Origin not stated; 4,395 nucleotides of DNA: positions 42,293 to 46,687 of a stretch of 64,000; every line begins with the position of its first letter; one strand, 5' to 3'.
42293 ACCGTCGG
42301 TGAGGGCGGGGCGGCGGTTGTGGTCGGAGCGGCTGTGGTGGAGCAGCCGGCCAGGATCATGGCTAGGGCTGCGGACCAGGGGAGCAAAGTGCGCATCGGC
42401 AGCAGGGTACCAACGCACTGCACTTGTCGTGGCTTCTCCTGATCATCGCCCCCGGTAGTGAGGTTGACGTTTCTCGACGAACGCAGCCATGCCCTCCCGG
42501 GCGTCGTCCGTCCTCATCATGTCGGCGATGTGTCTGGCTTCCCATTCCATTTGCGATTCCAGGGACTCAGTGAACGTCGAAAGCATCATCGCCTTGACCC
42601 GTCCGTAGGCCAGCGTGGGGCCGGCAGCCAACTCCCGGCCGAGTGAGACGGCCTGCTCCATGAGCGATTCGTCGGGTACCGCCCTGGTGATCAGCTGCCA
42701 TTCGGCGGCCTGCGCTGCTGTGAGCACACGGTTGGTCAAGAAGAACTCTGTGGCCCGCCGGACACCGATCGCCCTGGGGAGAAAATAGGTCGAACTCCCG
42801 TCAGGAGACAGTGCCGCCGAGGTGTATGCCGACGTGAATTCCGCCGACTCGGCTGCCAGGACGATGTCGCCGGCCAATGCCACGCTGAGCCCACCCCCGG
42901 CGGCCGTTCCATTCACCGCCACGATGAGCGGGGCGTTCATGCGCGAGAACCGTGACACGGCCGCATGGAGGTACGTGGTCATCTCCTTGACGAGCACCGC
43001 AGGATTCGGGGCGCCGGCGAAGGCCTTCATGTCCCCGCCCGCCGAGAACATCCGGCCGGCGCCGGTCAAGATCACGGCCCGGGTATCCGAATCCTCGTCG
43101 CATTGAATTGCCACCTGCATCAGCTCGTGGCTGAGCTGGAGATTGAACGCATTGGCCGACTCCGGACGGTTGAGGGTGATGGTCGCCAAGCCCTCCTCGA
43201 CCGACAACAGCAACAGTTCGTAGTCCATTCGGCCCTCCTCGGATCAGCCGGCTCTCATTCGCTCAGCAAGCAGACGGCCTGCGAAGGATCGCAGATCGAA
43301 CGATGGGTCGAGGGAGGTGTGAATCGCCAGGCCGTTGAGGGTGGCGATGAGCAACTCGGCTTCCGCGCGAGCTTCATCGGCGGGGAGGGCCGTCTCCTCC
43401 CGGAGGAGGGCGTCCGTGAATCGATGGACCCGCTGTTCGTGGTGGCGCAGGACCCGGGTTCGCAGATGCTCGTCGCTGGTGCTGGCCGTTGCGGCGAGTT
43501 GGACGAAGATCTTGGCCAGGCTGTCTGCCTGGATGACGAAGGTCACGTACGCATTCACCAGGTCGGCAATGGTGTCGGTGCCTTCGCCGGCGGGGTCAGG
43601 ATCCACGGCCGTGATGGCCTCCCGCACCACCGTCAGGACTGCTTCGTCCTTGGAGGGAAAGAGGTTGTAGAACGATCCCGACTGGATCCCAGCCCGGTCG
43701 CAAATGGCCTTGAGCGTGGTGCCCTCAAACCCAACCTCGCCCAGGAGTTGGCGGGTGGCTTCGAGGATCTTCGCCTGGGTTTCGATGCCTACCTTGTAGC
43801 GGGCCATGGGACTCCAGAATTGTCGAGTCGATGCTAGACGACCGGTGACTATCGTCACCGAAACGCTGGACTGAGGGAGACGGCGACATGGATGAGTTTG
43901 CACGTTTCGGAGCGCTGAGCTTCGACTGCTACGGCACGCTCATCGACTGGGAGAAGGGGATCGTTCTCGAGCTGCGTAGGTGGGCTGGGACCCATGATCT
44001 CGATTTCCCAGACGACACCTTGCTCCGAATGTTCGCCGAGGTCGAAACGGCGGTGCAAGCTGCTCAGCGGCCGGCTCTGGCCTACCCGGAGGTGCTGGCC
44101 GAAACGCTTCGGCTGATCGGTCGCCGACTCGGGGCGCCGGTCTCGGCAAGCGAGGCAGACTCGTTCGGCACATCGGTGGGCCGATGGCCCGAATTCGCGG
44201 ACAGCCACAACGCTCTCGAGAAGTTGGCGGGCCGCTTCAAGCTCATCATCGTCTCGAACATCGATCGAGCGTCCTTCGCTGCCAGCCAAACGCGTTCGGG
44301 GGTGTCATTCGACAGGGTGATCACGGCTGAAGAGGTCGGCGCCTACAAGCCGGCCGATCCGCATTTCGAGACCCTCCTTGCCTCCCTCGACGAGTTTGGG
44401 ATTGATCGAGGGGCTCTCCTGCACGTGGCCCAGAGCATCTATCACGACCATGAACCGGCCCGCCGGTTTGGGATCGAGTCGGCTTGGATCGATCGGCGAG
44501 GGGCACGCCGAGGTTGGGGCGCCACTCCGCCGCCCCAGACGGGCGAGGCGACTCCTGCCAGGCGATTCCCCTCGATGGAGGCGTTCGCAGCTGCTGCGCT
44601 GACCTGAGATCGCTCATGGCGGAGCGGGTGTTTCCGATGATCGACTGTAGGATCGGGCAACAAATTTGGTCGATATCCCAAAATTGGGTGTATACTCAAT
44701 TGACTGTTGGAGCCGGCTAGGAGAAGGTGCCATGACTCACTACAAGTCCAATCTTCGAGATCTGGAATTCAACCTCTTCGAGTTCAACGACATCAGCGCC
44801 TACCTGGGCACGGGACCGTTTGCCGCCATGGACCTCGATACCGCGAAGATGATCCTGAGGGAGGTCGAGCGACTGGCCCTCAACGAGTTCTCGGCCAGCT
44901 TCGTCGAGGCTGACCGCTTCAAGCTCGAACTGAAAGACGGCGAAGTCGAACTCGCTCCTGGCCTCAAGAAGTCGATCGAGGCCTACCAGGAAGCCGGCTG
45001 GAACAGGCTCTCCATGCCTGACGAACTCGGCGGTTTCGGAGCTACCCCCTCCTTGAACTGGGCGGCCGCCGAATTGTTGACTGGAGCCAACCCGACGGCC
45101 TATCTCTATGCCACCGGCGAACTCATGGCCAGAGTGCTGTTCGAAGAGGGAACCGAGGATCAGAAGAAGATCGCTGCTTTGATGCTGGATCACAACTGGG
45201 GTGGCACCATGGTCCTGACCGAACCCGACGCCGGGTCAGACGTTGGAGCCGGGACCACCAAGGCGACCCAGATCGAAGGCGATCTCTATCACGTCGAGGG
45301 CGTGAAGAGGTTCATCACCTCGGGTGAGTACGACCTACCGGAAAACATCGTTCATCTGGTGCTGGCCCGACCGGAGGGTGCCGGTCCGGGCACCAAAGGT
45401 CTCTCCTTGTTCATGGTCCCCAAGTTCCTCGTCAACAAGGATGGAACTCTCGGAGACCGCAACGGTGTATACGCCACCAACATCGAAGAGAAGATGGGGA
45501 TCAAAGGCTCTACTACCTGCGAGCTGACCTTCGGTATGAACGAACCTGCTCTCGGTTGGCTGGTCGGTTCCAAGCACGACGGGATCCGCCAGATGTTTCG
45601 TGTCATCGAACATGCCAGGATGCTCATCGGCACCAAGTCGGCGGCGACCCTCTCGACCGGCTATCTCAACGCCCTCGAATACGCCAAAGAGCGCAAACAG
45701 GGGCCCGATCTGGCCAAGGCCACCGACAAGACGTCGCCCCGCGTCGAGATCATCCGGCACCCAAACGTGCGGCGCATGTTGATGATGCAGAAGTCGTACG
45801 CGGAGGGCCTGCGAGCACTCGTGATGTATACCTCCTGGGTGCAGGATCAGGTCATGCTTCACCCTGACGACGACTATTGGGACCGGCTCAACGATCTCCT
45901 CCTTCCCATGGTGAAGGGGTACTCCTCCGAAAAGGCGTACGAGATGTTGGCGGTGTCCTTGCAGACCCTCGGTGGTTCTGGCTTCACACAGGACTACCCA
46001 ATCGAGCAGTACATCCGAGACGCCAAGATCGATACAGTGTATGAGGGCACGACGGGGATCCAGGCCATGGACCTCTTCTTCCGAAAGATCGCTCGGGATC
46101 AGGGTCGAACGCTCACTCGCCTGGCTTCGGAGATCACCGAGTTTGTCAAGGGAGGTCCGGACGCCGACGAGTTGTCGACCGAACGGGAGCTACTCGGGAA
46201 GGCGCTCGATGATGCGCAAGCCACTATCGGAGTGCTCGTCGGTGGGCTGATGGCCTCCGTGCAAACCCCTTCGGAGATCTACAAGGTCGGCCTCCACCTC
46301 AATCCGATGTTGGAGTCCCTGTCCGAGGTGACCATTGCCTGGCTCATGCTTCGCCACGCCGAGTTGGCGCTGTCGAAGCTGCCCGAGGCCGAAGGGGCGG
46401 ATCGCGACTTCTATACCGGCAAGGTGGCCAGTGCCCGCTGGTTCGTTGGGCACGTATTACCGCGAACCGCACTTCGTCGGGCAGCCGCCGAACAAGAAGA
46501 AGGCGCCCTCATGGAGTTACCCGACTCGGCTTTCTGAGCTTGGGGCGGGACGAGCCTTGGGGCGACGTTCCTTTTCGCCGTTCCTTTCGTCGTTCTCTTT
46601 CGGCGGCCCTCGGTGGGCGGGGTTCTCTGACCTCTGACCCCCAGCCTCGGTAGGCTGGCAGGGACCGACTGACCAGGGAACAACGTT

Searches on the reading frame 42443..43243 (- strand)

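Call 84: search_protein_families(library=pfam, proteins=[window:42443-43243:-], max_evalue=0.001)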
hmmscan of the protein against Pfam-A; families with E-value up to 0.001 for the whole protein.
window:42443-43243:- (266 aa): 2 families
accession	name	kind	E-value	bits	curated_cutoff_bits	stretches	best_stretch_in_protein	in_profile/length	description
PF00378.25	ECH_1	-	1e-59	202.4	27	1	16-265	3-250/251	Enoyl-CoA hydratase/isomerase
PF16113.10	ECH_2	-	8.4e-29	101.5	27.2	1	20-198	2-181/335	Enoyl-CoA hydratase/isomerase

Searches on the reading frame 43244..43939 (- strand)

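Call 84: search_protein_families(library=pfam, proteins=[window:43244-43939:-], max_evalue=0.001)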
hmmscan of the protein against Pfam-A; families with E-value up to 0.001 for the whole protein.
window:43244-43939:- (231 aa): 3 families
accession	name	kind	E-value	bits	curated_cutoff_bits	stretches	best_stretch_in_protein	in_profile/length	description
PF00440.29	TetR_N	-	3.6e-13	49.5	24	1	58-99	1-42/47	Bacterial regulatory proteins, tetR family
PF13977.11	TetR_C_6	-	1.4e-05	25.7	27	1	127-214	8-97/115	BetI-type transcriptional repressor, C-terminal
PF17939.6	TetR_C_30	-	0.00059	20.6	26.3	0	130-201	6-78/115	Tetracyclin repressor-like, C-terminal domain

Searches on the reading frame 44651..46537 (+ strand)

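Call 84: search_protein_families(library=pfam, proteins=[window:44651-46537:+], max_evalue=0.001)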
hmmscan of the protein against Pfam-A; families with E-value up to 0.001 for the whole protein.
window:44651-46537:+ (628 aa): 5 families
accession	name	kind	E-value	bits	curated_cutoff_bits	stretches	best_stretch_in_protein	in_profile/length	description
PF12806.12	Acyl-CoA_dh_C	-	3.8e-26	92.1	30.3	1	492-624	2-124/124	Acetyl-CoA dehydrogenase C-terminal like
PF00441.29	Acyl-CoA_dh_1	-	1.5e-17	64.5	22.4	1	310-474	2-144/150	Acyl-CoA dehydrogenase, C-terminal domain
PF02770.24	Acyl-CoA_dh_M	-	9.7e-15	55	33.3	1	187-294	2-94/97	Acyl-CoA dehydrogenase, middle domain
PF22924.1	ACOX_C_alpha1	-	7.8e-06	26.2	27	1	322-468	7-157/169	Acyl-CoA oxidase, C-alpha1 domain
PF02771.21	Acyl-CoA_dh_N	-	2.5e-05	25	22.9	1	66-173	5-103/113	Acyl-CoA dehydrogenase, N-terminal domain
